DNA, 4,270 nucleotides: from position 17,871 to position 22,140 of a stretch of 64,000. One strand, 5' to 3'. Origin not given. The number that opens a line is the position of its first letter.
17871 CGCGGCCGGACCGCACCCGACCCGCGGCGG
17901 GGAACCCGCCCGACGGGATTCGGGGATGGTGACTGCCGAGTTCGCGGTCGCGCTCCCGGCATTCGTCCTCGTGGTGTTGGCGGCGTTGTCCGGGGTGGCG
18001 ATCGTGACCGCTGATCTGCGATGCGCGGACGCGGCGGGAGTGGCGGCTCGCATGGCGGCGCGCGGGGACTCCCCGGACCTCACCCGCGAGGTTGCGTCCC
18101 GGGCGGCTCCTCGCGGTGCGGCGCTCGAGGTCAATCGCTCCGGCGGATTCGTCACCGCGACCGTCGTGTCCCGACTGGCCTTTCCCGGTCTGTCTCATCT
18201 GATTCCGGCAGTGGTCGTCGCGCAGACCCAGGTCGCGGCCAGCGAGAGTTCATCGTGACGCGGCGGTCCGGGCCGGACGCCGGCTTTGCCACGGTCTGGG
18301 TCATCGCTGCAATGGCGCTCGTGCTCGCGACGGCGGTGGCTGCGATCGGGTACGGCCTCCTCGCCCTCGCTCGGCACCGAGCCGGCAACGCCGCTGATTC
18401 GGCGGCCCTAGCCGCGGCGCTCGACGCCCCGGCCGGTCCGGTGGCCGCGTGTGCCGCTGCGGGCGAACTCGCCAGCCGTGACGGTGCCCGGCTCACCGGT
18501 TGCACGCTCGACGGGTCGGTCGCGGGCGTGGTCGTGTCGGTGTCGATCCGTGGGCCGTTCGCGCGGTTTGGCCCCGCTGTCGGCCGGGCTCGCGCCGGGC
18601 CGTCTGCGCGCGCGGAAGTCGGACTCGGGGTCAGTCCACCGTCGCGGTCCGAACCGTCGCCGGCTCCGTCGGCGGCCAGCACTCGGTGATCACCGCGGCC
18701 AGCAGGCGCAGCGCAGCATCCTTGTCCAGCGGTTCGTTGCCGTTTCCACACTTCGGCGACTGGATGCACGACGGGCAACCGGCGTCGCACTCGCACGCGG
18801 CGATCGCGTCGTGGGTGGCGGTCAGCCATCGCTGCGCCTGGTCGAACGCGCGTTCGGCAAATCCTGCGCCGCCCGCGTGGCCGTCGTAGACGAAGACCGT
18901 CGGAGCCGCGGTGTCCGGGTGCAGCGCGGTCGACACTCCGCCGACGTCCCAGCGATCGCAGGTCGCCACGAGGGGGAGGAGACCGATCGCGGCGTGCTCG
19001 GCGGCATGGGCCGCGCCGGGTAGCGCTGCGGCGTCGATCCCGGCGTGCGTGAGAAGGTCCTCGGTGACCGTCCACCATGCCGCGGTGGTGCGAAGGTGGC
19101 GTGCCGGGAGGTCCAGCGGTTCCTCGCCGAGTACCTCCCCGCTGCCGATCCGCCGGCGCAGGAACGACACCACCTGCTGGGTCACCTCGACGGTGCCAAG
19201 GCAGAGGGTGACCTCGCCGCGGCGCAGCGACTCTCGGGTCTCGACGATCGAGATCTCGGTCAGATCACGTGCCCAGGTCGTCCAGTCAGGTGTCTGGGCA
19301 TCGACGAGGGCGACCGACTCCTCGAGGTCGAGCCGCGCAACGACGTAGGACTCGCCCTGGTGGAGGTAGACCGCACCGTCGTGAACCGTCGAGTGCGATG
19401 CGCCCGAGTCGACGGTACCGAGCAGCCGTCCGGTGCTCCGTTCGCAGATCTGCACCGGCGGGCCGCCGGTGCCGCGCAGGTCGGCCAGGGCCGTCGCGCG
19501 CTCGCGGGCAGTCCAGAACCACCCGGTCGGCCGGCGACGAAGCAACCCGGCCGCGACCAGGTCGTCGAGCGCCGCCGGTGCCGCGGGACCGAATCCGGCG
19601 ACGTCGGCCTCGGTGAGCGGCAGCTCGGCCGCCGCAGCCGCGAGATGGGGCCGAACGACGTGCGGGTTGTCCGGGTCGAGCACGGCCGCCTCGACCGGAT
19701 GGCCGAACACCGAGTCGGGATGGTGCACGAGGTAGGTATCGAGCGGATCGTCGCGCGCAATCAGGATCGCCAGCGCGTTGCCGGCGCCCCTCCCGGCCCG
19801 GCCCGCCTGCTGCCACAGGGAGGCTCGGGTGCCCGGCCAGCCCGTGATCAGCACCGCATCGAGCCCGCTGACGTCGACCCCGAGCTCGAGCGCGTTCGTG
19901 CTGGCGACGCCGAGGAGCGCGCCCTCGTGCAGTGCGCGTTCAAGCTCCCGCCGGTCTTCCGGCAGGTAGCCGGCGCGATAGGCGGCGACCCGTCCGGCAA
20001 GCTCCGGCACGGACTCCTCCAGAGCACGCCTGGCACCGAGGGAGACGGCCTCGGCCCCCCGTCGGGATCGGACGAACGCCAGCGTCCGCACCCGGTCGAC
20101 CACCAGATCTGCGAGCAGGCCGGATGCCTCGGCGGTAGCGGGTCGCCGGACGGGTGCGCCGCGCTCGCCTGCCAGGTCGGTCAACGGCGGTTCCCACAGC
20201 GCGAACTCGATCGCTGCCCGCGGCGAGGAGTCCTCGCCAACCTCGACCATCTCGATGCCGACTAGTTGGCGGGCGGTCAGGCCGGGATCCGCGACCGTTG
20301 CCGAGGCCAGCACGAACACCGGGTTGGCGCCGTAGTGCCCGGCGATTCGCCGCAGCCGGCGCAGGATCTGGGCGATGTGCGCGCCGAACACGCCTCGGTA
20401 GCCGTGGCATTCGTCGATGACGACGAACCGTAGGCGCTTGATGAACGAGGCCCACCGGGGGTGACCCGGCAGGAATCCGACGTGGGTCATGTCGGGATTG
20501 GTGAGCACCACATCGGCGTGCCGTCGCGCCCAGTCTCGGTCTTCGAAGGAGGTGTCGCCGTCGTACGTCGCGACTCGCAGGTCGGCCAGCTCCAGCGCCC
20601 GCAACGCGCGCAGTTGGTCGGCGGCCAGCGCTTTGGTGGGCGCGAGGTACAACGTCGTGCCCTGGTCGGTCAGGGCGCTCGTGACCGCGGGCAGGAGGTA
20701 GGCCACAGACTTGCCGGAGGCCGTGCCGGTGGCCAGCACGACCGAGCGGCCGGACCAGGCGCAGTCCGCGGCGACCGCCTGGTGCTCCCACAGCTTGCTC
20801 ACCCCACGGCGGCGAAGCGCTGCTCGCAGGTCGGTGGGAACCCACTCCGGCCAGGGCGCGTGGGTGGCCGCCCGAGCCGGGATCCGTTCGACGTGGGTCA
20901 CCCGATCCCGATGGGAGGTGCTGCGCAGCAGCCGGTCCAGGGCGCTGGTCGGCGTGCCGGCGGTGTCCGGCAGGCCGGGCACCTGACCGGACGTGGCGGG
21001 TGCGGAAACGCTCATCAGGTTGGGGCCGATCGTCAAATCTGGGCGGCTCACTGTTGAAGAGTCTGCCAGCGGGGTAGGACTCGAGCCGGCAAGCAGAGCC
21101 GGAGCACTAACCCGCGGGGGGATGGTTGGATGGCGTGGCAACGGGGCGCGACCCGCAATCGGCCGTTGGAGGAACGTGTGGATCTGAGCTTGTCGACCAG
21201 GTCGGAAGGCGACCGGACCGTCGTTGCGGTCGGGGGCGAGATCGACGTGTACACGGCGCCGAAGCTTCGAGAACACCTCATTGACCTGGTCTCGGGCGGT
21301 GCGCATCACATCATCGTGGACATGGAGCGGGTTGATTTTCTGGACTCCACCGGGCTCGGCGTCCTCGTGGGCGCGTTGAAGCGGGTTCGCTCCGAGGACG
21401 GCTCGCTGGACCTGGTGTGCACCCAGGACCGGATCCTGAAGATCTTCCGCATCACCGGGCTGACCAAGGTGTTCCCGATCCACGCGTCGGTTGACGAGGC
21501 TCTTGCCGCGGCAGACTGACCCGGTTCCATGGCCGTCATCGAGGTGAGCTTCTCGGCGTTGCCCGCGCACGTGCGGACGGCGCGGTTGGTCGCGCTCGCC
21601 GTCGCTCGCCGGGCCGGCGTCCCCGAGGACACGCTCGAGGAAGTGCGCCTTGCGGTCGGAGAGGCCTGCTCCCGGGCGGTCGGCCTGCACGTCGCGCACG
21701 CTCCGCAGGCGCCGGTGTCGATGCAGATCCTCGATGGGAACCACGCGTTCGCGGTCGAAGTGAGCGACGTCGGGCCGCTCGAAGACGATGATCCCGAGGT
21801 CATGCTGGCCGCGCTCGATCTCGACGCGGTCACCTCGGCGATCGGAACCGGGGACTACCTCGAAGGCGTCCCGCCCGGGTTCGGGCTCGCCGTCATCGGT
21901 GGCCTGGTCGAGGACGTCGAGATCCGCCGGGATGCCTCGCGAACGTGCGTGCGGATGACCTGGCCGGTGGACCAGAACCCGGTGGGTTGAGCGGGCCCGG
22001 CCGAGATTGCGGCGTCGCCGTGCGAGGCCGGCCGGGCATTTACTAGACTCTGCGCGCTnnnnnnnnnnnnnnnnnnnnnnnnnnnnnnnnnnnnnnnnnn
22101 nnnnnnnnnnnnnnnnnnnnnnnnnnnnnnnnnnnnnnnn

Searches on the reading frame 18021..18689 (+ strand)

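Call 64: search_protein_families(library=pfam, proteins=[window:18021-18689:+], max_evalue=0.0001)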
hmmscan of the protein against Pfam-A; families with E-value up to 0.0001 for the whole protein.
window:18021-18689:+ (222 aa): 1 family
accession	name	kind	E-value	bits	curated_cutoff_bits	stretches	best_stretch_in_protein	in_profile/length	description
PF13400.11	Tad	-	1.1e-06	29.3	22.3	1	88-133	1-45/47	Putative Flp pilus-assembly TadE/G-like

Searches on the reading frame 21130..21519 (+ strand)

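Call 62: search_protein_families(library=pfam, proteins=[window:21130-21519:+], max_evalue=0.0001)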
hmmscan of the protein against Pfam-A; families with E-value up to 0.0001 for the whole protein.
window:21130-21519:+ (129 aa): 2 families
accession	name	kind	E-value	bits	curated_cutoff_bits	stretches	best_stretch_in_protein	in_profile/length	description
PF01740.26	STAS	-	9.8e-25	86.8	22.6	1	27-124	8-106/106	STAS domain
PF13466.11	STAS_2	-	5.5e-13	49.4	29.2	1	32-111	1-79/80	STAS domain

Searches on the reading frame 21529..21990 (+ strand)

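Call 62: search_protein_families(library=pfam, proteins=[window:21529-21990:+], max_evalue=0.0001)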
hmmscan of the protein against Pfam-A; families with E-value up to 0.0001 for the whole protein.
window:21529-21990:+ (153 aa): 1 family
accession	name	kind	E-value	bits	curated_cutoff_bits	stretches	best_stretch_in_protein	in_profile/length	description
PF13581.12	HATPase_c_2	-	3.2e-29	102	27.4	1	8-145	1-127/127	Histidine kinase-like ATPase domain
